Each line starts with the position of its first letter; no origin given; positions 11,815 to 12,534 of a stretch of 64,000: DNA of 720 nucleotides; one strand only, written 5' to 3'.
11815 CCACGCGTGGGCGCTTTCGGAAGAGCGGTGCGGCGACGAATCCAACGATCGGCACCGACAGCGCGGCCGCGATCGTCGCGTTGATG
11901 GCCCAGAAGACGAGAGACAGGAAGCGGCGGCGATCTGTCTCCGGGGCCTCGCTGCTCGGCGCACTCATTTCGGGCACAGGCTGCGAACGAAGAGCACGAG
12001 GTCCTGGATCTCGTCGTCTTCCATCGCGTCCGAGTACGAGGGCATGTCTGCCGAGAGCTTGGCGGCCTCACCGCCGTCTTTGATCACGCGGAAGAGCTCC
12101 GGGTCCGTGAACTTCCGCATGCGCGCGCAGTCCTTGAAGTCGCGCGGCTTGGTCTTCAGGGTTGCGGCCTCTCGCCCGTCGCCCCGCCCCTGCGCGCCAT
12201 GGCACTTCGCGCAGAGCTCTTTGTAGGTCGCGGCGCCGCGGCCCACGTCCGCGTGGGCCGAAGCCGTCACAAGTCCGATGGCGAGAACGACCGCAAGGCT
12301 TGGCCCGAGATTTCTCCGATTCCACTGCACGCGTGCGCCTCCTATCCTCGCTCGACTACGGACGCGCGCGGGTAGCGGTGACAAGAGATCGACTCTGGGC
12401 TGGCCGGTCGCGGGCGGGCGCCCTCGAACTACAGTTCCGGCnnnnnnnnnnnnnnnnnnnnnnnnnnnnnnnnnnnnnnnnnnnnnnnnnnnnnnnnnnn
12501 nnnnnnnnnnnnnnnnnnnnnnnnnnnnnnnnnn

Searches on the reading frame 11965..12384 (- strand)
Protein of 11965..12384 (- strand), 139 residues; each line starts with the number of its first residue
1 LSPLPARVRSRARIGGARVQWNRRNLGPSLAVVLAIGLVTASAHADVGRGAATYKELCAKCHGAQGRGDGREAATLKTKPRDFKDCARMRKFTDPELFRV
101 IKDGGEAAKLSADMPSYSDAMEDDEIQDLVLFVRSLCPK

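Call 3: search_protein_families(library=pfam, proteins=[window:11965-12384:-], max_evalue=0.01)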
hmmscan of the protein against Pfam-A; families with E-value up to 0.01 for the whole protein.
window:11965-12384:- (139 aa): 2 families
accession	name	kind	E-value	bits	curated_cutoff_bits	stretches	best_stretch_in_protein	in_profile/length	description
PF13442.11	Cytochrome_CBB3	-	1.1e-10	42.1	27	1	46-133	2-68/68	Cytochrome C oxidase, cbb3-type, subunit III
PF00034.26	Cytochrom_C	-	4.7e-10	41.1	21.3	1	49-136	3-89/90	Cytochrome c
